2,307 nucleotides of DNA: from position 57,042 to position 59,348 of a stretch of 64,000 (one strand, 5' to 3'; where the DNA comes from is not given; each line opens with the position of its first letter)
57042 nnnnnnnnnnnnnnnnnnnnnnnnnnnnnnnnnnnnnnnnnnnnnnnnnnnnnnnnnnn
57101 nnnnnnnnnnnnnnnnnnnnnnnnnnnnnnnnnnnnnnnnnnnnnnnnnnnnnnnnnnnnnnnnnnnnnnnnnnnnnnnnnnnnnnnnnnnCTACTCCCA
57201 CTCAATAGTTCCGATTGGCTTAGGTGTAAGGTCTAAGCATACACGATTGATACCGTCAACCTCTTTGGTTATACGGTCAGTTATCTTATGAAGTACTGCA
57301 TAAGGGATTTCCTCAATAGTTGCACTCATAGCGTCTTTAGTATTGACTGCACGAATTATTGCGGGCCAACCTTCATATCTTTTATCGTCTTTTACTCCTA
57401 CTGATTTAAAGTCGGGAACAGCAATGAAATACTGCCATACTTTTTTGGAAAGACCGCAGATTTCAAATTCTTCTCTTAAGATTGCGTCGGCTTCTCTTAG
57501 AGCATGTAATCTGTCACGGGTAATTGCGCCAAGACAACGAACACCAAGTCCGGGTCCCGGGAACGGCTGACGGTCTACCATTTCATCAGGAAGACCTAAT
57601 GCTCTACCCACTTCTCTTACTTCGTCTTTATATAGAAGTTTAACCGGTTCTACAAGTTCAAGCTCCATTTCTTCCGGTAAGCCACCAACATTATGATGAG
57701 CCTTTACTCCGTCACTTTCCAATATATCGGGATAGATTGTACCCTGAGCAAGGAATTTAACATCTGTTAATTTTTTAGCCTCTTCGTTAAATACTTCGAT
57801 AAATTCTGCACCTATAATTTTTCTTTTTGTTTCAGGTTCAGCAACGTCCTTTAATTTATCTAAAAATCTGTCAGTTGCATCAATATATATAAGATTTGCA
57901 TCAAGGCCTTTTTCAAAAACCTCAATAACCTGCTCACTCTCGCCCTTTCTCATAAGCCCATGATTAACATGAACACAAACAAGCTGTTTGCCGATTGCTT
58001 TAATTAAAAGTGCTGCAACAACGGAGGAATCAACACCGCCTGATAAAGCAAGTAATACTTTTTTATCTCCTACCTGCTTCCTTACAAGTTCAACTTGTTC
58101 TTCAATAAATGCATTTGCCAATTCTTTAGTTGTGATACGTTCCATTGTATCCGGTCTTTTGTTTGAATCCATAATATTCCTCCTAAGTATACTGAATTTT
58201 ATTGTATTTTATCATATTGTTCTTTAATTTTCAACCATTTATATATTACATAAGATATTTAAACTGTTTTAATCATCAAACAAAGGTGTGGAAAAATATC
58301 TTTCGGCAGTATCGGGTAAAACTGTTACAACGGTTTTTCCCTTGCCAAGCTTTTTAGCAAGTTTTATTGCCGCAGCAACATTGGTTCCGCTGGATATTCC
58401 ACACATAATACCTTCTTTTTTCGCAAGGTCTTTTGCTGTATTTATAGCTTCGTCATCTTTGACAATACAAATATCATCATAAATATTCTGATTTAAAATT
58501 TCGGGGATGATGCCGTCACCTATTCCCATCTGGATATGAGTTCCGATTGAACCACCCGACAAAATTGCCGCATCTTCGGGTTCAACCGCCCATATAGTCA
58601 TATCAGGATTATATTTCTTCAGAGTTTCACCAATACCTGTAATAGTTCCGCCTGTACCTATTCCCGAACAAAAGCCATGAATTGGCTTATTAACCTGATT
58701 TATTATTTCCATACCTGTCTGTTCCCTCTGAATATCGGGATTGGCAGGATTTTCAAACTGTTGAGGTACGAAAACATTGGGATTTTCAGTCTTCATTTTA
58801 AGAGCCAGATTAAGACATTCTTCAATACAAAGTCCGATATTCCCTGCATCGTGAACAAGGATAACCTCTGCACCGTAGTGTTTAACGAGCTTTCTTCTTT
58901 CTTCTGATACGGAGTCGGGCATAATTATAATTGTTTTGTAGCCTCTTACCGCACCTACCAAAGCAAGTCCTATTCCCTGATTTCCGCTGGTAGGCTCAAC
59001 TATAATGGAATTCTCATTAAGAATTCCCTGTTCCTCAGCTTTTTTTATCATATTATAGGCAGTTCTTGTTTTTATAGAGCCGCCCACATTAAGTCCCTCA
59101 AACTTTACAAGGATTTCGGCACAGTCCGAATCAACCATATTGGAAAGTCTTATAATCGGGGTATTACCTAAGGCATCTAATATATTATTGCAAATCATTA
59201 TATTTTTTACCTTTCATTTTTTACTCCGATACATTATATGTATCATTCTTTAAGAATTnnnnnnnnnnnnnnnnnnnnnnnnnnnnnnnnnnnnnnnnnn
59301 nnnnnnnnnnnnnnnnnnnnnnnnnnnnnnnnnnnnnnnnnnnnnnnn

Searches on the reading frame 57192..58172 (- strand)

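Call 11: search_protein_families(library=pfam, proteins=[window:57192-58172:-], max_evalue=0.01)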
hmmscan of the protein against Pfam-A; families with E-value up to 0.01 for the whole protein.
window:57192-58172:- (326 aa): 8 families
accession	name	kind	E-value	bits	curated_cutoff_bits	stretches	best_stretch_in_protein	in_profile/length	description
PF00958.27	GMP_synt_C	-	1.1e-33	115.6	27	1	234-325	1-92/92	GMP synthase C terminal domain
PF02540.23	NAD_synthase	-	3.5e-11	43.2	21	1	32-106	14-90/242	NAD synthase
PF01171.26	ATP_bind_3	-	1.7e-05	25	27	1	38-81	1-47/182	PP-loop family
PF03054.22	tRNA_Me_trans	-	2.1e-05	24.7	20.6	1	37-71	1-34/202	tRNA methyl transferase HUP domain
PF06508.19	QueC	-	3.5e-05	23.9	22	1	39-88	2-50/210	Queuosine biosynthesis protein QueC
PF00733.27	Asn_synthase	-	6.6e-05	23.2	21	1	31-71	11-52/354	Asparagine synthase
PF00764.25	Arginosuc_synth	-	7.9e-05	23.2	27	1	38-105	1-67/162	Arginosuccinate synthase N-terminal HUP domain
PF02568.20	ThiI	-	0.00029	20.9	20.5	1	37-90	4-56/197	Thiamine biosynthesis protein (ThiI)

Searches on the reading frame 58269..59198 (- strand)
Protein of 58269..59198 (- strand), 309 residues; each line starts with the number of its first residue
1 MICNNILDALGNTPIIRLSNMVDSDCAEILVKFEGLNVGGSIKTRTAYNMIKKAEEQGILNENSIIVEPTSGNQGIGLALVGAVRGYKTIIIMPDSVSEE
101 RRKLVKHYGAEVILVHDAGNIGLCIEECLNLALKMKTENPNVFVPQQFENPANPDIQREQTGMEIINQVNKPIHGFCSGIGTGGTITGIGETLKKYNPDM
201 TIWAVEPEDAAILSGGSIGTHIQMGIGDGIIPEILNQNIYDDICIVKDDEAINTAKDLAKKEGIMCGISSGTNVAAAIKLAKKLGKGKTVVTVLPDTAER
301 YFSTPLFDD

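Call 11: search_protein_families(library=pfam, proteins=[window:58269-59198:-], max_evalue=0.01)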
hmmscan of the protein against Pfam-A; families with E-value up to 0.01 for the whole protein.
window:58269-59198:- (309 aa): 1 family
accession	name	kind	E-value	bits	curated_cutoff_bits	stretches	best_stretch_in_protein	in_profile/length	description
PF00291.31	PALP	-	1.5e-71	241.6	35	1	7-296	2-295/295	Pyridoxal-phosphate dependent enzyme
